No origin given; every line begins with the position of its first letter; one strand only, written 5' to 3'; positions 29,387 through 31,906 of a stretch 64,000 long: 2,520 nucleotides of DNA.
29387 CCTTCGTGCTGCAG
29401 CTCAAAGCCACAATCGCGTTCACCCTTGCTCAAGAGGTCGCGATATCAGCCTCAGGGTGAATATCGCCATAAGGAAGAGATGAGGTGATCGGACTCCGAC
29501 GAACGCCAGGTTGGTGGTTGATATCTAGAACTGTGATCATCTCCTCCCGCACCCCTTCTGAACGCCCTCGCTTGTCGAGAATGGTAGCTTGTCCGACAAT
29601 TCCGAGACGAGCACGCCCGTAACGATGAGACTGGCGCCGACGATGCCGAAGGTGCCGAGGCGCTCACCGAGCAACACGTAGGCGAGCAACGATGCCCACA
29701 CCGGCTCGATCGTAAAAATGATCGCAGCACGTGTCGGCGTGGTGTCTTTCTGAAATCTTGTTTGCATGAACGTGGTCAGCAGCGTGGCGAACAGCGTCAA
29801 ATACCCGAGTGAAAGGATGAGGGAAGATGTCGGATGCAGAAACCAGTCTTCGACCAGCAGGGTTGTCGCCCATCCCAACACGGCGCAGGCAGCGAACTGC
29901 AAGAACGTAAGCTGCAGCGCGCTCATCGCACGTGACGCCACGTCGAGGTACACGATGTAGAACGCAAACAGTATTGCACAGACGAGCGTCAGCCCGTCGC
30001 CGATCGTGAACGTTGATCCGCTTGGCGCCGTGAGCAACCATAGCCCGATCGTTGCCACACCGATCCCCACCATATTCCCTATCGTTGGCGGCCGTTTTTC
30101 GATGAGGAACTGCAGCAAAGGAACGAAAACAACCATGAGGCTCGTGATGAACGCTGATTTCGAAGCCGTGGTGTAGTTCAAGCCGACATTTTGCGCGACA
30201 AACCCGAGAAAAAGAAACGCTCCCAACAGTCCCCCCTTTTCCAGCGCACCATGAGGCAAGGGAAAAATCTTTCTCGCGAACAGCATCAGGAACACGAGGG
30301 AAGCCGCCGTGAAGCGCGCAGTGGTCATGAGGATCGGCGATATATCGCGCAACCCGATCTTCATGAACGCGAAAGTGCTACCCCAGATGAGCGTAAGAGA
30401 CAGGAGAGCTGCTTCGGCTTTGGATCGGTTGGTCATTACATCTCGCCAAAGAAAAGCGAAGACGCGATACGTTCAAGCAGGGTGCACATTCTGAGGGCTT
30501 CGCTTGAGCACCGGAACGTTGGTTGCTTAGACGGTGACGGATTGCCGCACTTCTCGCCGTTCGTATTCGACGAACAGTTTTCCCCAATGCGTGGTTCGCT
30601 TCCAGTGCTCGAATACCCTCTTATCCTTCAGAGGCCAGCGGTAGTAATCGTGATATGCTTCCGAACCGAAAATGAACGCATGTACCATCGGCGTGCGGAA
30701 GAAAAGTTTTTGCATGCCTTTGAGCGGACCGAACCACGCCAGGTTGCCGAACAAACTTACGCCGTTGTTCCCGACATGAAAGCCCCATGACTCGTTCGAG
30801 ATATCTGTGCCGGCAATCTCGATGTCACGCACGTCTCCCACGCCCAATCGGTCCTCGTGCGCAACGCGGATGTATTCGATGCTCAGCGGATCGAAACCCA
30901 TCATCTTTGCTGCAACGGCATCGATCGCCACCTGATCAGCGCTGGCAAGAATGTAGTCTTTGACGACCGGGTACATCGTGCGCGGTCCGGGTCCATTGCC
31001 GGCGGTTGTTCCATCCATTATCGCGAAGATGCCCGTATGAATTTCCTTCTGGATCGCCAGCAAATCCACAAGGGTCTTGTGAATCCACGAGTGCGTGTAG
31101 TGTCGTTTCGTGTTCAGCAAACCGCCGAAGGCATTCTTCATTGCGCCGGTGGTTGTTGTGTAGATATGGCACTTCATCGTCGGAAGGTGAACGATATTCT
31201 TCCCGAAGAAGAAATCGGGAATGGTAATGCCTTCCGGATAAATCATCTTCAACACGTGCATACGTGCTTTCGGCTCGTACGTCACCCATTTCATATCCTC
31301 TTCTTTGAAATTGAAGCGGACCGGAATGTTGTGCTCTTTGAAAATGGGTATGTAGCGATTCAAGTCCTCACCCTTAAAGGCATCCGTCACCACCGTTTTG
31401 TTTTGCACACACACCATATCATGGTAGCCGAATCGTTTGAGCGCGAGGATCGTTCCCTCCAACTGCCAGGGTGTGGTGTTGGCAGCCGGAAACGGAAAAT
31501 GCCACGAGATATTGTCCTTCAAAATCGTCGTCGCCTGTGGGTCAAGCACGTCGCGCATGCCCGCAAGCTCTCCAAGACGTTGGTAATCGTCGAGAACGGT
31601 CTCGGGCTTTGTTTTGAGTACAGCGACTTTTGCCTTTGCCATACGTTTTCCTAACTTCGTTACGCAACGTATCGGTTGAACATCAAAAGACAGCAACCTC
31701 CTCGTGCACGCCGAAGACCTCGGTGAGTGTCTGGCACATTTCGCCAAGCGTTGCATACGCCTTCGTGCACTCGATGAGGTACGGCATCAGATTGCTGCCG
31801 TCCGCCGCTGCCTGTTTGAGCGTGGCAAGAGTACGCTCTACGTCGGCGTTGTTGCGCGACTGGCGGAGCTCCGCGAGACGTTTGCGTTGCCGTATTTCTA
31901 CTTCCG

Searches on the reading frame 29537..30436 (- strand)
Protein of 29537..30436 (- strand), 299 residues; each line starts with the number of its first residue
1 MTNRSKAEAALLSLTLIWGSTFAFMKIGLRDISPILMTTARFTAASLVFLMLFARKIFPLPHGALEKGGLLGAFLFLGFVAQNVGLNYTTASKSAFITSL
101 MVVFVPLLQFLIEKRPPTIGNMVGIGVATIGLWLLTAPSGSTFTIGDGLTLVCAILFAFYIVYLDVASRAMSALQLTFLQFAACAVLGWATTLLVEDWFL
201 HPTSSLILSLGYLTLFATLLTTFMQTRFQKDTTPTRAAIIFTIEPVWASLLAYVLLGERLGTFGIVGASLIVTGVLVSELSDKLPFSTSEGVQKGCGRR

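Call 84: search_protein_families(library=pfam, proteins=[window:29537-30436:-], max_evalue=0.001)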
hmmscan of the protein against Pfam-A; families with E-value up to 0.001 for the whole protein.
window:29537-30436:- (299 aa): 1 family
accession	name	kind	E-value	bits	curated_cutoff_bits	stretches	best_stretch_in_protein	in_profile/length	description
PF00892.27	EamA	-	5e-40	137.4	28.2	2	9-136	5-134/135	EamA-like transporter family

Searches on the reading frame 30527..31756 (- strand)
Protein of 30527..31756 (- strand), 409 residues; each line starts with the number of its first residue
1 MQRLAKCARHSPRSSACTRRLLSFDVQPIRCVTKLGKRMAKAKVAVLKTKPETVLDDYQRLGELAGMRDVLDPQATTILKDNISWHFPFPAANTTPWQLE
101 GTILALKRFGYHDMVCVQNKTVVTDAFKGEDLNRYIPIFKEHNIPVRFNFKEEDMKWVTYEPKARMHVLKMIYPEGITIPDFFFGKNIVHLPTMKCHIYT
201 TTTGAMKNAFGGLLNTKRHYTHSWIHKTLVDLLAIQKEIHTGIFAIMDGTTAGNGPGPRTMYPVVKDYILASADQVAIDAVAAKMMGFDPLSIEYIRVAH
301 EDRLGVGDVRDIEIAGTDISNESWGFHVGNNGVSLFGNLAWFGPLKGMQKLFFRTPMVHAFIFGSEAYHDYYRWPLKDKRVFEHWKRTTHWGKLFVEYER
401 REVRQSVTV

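Call 84: search_protein_families(library=pfam, proteins=[window:30527-31756:-], max_evalue=0.001)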
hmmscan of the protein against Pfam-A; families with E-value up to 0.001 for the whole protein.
window:30527-31756:- (409 aa): 1 family
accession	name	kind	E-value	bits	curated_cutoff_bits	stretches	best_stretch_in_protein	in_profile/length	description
PF04015.17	DUF362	-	1.8e-21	77.6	24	1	79-284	3-200/200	Domain of unknown function (DUF362)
